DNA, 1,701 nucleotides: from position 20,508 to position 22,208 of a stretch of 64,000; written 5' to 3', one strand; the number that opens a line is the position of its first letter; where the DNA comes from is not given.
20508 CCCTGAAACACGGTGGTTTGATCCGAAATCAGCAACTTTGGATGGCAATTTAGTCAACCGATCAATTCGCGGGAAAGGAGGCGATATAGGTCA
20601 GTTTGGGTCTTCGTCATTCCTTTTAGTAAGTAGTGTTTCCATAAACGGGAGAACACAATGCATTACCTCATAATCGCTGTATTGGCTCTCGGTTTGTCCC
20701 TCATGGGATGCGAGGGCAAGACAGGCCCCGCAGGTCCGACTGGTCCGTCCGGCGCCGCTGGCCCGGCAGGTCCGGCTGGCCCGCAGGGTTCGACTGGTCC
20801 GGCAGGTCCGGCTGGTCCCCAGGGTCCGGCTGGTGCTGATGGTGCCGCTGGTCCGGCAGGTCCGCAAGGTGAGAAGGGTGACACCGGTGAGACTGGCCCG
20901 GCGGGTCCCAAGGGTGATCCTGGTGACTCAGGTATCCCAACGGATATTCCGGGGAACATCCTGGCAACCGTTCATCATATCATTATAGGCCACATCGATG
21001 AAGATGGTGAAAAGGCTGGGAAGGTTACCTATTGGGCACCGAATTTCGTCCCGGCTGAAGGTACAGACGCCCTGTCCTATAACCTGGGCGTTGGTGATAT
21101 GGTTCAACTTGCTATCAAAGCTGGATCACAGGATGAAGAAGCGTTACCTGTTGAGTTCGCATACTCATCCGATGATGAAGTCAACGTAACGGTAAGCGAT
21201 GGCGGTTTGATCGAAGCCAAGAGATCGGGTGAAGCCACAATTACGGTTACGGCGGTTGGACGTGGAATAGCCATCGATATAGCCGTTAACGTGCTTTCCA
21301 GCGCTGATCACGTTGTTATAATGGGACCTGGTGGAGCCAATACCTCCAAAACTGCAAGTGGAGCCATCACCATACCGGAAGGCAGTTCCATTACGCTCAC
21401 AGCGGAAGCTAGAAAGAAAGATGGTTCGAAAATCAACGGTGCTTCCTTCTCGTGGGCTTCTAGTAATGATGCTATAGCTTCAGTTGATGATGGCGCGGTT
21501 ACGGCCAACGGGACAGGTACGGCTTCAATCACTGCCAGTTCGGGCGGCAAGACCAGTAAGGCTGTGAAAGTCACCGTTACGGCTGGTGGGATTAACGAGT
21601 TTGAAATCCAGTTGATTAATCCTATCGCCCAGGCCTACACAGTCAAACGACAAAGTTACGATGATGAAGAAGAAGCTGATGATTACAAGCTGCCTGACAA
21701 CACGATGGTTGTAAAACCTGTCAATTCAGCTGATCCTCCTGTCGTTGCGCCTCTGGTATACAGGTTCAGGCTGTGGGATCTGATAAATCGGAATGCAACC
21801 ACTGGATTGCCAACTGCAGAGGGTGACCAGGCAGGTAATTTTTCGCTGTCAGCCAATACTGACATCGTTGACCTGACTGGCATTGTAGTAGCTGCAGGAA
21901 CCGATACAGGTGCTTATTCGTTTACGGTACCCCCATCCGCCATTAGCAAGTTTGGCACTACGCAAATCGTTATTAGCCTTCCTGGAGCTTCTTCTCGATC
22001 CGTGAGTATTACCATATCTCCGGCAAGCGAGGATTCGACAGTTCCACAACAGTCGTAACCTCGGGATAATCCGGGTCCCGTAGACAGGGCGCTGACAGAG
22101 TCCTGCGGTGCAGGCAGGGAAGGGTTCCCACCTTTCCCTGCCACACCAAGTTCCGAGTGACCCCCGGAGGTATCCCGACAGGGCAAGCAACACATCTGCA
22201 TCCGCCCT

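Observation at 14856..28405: Cre-like recombinase flanking a tandem array of five variable collagen-like surface-lipoprotein cassettes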

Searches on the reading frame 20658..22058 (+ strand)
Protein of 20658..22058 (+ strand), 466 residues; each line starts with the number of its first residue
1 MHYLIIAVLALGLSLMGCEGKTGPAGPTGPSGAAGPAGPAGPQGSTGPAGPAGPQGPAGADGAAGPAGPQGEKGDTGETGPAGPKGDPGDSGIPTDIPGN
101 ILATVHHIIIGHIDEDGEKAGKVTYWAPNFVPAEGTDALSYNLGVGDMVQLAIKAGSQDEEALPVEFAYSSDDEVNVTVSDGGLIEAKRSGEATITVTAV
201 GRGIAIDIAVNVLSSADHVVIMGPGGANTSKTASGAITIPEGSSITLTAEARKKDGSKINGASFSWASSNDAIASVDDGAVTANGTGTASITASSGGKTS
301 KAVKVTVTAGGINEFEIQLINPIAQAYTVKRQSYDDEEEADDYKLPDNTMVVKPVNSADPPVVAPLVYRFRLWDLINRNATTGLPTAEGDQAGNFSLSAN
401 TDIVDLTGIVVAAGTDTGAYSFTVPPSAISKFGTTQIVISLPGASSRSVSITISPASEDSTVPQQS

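Call 4: search_protein_families(library=pfam, proteins=[window:20658-22058:+], max_evalue=0.01)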
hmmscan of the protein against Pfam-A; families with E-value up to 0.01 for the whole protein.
window:20658-22058:+ (466 aa): 4 families
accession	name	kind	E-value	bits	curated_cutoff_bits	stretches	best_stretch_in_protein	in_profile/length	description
PF01391.23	Collagen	-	9.8e-14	51.3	27.2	2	17-71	1-55/60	Collagen triple helix repeat (20 copies)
PF02368.24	Big_2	-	1.1e-10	41.8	22.8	2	237-306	12-78/79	Bacterial Ig-like domain (group 2)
PF21461.3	HL_N-beta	-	2.6e-06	27.6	27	0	269-307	19-57/57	Hyaluronate lyase, N-terminal beta-sheet domain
PF02369.22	Big_1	-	0.0025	18.3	34.9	1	243-311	17-84/93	Bacterial Ig-like domain (group 1)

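Call 36: find_encoding_contigs(protein=window:20658-22058:+, flank=10000, max_places=10)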
Protein window:20658-22058:+ (466 aa): 1 contig read that carries it; 1 place shown.
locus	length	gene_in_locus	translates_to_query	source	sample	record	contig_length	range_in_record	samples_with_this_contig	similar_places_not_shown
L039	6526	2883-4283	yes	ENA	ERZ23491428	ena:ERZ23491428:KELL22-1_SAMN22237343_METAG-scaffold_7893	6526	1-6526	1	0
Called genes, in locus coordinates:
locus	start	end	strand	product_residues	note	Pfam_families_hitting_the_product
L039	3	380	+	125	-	?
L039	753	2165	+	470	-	PF01391:Collagen, PF02368:Big_2 (weak), PF26918:Ig_Eae (weak)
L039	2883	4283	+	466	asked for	PF01391:Collagen, PF21461:HL_N-beta (faint), PF02368:Big_2 (weak), PF26918:Ig_Eae (weak)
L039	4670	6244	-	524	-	PF00109:ketoacyl-synt, PF02801:Ketoacyl-synt_C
